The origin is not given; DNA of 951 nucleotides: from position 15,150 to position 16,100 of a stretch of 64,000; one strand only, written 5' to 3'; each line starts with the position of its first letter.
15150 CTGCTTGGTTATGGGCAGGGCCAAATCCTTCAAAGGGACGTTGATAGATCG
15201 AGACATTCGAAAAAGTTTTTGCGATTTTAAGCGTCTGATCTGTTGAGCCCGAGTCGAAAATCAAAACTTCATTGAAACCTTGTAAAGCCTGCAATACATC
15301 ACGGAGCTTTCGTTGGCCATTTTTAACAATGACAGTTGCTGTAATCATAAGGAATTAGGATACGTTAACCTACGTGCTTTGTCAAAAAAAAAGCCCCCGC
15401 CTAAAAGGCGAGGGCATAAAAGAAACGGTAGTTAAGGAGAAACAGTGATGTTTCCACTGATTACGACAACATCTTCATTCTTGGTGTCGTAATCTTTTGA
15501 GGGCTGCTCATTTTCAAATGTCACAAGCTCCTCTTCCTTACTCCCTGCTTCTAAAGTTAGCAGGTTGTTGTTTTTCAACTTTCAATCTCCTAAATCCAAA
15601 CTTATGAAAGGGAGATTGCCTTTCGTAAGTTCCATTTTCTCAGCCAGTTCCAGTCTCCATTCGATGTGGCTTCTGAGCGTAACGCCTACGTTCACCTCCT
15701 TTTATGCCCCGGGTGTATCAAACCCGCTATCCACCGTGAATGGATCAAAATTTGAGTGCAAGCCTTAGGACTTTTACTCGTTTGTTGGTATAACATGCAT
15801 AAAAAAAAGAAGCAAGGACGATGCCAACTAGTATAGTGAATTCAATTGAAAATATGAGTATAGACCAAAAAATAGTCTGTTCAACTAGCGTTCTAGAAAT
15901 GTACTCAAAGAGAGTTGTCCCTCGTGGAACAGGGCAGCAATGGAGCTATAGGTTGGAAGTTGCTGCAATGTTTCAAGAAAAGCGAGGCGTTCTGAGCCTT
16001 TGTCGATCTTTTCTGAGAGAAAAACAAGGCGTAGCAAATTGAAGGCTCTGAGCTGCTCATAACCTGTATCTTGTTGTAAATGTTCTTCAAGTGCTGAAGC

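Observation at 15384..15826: Candidate novel sigma54-dependent structured RNA (~415 nt)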

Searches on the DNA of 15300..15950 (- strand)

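Call 4: search_rna_families(source=window, start=15300, end=15950, threshold=evalue, max_evalue=10, show_alignments=2)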
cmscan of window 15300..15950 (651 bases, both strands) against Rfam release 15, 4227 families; matches with E-value up to 10: 23.
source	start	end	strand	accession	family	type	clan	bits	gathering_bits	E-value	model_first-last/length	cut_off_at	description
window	15386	15455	+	RF02628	Hrs1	Gene; sRNA;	-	30.5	56.4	0.00067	1-74/74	no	Hfq-regulated sRNA 1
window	15384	15524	-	RF00515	PyrR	Cis-reg;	-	24.7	54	0.41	1-115/115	no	PyrR binding site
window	15378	15450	-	RF00519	suhB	Gene; sRNA;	CL00108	24.3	41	0.0099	1-77/77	no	Makes More Granules Regulator RNA (mmgR)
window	15385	15473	-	RF01456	VrrA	Gene; antisense;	-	24.1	50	0.088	1-140/140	no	Vibrio regulatory RNA of OmpA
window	15385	15448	-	RF02837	anti-hemB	Gene; sRNA;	-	22.6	49.5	0.0062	1-81/81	no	Burkholderia RNA 7 (anti-hemB)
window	15385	15442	-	RF02278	Betaproteobacteria_toxic_sRNA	Gene; sRNA;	-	22.2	50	0.046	1-64/64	no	Betaproteobacteria toxic small RNA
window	15579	15628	-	RF01360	CRISPR-DR47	Gene; CRISPR;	-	22.2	39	0.14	1-37/37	no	CRISPR RNA direct repeat element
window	15385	15468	-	RF00021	Spot_42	Gene; sRNA;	-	21.8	80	0.092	1-115/115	no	Spot 42 RNA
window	15387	15466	-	RF02877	NmsRb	Gene; sRNA;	-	21.7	52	0.56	1-91/91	no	Neisseria metabolic switch regulator b (RcoF1/NgncR163)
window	15385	15435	-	RF02399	NsiR1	Gene; sRNA;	-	21.3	39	0.094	1-60/60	no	Nitrogen stress-induced RNA 1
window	15384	15446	-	RF00110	RybB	Gene; sRNA;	-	20.7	40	0.1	1-79/79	no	RybB RNA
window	15386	15502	-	RF00022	GcvB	Gene;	-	20.6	42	0.028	1-204/204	no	GcvB RNA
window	15377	15454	-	RF02732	JA04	Gene; sRNA;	-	20.5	81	2.5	1-81/81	no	Aggregatibacter sRNA JA04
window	15384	15458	+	RF00516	ylbH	Cis-reg; leader;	-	20.4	50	0.054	1-122/122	no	ylbH leader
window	15361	15499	-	RF02634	EF3314_EF3315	Gene; sRNA;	-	20.2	100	0.027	1-141/141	no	Enterococcus sRNA EF3314_EF3315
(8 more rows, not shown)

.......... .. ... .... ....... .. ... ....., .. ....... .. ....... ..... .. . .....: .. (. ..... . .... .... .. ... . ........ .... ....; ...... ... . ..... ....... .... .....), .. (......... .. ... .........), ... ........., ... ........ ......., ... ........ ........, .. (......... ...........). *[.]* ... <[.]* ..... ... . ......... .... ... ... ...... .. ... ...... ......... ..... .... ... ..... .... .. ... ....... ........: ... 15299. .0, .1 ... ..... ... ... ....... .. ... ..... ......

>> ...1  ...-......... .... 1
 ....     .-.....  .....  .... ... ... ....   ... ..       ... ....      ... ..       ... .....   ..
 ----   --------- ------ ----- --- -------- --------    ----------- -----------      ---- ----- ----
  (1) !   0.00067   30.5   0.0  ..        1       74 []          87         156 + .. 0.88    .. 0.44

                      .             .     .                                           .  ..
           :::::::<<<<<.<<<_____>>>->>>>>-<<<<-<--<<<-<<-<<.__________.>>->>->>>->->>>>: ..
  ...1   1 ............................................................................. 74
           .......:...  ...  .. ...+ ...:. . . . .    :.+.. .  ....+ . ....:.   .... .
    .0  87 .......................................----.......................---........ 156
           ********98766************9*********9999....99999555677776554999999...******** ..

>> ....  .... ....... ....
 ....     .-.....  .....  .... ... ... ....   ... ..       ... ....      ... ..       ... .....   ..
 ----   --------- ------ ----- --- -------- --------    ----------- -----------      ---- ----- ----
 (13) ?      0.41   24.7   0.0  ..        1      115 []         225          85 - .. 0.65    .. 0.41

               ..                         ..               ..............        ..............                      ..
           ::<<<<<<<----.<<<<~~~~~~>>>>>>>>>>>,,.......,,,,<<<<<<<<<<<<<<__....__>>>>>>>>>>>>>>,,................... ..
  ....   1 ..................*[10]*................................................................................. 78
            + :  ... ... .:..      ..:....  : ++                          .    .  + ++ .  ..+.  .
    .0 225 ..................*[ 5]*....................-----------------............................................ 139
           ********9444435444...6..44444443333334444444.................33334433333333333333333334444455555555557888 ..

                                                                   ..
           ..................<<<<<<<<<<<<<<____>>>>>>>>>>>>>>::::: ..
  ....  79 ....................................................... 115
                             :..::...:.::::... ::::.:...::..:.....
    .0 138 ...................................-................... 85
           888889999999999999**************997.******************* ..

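Call 61: build_rna_model(alignment_id=A8, structure=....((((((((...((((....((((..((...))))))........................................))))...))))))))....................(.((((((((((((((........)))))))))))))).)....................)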
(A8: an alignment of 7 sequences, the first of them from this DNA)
Model R1 built from alignment A8 (7 sequences, 175 columns); structure: as given.
model positions 172; base pairs 33; branch points 1; effective number of sequences 1.88; information 0.59 bits per position. Calibrated on 0.2 Mb of random sequence (short: E-values are rough).
structure used (alignment columns):
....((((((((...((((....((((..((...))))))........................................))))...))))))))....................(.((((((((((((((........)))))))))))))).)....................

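Call 62: search_with_rna_model(model_id=R1, sources=[window, L001, L002, L003, L004, L005, L007, L008, L009, L010, L011, L012], max_evalue=1, make_alignment=true, show_alignments=9)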
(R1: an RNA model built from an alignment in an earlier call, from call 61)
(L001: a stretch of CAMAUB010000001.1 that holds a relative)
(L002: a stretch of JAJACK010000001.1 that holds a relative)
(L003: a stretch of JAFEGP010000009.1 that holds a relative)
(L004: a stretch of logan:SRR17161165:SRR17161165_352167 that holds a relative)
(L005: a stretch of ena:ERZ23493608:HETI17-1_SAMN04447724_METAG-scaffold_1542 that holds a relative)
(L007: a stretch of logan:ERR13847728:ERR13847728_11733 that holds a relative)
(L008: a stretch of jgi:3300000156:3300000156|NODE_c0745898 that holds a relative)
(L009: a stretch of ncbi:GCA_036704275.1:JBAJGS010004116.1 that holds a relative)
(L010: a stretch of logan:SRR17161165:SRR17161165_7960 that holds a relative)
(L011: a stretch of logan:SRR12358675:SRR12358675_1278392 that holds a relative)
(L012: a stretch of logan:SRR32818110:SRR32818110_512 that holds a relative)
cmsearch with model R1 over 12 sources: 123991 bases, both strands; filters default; matches with E-value up to 1: 10.
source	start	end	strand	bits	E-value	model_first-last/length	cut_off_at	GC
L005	1965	2136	+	180.7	7e-44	1-172/172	no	0.46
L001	4742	4912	+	180.6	7.5e-44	1-172/172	no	0.46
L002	4745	4914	+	174.2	3.2e-42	1-172/172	no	0.42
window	15576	15749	-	161.7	4.8e-39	1-172/172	no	0.46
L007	3759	3918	+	161.5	5.3e-39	1-172/172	no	0.46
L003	4734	4905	+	157.1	6.8e-38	1-172/172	no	0.44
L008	3747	3912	+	147.7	1.6e-35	1-172/172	no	0.44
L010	5934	6088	+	72.2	2.1e-16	1-172/172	no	0.39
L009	3783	3955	+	57.2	1.3e-12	1-172/172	no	0.38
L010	5124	5236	-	11.6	0.44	1-172/172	no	0.42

Alignment A9: 10 matches aligned to the model, 200 columns, each read 5' to 3' on its own strand. Consensus structure (alignment columns), stored with it:
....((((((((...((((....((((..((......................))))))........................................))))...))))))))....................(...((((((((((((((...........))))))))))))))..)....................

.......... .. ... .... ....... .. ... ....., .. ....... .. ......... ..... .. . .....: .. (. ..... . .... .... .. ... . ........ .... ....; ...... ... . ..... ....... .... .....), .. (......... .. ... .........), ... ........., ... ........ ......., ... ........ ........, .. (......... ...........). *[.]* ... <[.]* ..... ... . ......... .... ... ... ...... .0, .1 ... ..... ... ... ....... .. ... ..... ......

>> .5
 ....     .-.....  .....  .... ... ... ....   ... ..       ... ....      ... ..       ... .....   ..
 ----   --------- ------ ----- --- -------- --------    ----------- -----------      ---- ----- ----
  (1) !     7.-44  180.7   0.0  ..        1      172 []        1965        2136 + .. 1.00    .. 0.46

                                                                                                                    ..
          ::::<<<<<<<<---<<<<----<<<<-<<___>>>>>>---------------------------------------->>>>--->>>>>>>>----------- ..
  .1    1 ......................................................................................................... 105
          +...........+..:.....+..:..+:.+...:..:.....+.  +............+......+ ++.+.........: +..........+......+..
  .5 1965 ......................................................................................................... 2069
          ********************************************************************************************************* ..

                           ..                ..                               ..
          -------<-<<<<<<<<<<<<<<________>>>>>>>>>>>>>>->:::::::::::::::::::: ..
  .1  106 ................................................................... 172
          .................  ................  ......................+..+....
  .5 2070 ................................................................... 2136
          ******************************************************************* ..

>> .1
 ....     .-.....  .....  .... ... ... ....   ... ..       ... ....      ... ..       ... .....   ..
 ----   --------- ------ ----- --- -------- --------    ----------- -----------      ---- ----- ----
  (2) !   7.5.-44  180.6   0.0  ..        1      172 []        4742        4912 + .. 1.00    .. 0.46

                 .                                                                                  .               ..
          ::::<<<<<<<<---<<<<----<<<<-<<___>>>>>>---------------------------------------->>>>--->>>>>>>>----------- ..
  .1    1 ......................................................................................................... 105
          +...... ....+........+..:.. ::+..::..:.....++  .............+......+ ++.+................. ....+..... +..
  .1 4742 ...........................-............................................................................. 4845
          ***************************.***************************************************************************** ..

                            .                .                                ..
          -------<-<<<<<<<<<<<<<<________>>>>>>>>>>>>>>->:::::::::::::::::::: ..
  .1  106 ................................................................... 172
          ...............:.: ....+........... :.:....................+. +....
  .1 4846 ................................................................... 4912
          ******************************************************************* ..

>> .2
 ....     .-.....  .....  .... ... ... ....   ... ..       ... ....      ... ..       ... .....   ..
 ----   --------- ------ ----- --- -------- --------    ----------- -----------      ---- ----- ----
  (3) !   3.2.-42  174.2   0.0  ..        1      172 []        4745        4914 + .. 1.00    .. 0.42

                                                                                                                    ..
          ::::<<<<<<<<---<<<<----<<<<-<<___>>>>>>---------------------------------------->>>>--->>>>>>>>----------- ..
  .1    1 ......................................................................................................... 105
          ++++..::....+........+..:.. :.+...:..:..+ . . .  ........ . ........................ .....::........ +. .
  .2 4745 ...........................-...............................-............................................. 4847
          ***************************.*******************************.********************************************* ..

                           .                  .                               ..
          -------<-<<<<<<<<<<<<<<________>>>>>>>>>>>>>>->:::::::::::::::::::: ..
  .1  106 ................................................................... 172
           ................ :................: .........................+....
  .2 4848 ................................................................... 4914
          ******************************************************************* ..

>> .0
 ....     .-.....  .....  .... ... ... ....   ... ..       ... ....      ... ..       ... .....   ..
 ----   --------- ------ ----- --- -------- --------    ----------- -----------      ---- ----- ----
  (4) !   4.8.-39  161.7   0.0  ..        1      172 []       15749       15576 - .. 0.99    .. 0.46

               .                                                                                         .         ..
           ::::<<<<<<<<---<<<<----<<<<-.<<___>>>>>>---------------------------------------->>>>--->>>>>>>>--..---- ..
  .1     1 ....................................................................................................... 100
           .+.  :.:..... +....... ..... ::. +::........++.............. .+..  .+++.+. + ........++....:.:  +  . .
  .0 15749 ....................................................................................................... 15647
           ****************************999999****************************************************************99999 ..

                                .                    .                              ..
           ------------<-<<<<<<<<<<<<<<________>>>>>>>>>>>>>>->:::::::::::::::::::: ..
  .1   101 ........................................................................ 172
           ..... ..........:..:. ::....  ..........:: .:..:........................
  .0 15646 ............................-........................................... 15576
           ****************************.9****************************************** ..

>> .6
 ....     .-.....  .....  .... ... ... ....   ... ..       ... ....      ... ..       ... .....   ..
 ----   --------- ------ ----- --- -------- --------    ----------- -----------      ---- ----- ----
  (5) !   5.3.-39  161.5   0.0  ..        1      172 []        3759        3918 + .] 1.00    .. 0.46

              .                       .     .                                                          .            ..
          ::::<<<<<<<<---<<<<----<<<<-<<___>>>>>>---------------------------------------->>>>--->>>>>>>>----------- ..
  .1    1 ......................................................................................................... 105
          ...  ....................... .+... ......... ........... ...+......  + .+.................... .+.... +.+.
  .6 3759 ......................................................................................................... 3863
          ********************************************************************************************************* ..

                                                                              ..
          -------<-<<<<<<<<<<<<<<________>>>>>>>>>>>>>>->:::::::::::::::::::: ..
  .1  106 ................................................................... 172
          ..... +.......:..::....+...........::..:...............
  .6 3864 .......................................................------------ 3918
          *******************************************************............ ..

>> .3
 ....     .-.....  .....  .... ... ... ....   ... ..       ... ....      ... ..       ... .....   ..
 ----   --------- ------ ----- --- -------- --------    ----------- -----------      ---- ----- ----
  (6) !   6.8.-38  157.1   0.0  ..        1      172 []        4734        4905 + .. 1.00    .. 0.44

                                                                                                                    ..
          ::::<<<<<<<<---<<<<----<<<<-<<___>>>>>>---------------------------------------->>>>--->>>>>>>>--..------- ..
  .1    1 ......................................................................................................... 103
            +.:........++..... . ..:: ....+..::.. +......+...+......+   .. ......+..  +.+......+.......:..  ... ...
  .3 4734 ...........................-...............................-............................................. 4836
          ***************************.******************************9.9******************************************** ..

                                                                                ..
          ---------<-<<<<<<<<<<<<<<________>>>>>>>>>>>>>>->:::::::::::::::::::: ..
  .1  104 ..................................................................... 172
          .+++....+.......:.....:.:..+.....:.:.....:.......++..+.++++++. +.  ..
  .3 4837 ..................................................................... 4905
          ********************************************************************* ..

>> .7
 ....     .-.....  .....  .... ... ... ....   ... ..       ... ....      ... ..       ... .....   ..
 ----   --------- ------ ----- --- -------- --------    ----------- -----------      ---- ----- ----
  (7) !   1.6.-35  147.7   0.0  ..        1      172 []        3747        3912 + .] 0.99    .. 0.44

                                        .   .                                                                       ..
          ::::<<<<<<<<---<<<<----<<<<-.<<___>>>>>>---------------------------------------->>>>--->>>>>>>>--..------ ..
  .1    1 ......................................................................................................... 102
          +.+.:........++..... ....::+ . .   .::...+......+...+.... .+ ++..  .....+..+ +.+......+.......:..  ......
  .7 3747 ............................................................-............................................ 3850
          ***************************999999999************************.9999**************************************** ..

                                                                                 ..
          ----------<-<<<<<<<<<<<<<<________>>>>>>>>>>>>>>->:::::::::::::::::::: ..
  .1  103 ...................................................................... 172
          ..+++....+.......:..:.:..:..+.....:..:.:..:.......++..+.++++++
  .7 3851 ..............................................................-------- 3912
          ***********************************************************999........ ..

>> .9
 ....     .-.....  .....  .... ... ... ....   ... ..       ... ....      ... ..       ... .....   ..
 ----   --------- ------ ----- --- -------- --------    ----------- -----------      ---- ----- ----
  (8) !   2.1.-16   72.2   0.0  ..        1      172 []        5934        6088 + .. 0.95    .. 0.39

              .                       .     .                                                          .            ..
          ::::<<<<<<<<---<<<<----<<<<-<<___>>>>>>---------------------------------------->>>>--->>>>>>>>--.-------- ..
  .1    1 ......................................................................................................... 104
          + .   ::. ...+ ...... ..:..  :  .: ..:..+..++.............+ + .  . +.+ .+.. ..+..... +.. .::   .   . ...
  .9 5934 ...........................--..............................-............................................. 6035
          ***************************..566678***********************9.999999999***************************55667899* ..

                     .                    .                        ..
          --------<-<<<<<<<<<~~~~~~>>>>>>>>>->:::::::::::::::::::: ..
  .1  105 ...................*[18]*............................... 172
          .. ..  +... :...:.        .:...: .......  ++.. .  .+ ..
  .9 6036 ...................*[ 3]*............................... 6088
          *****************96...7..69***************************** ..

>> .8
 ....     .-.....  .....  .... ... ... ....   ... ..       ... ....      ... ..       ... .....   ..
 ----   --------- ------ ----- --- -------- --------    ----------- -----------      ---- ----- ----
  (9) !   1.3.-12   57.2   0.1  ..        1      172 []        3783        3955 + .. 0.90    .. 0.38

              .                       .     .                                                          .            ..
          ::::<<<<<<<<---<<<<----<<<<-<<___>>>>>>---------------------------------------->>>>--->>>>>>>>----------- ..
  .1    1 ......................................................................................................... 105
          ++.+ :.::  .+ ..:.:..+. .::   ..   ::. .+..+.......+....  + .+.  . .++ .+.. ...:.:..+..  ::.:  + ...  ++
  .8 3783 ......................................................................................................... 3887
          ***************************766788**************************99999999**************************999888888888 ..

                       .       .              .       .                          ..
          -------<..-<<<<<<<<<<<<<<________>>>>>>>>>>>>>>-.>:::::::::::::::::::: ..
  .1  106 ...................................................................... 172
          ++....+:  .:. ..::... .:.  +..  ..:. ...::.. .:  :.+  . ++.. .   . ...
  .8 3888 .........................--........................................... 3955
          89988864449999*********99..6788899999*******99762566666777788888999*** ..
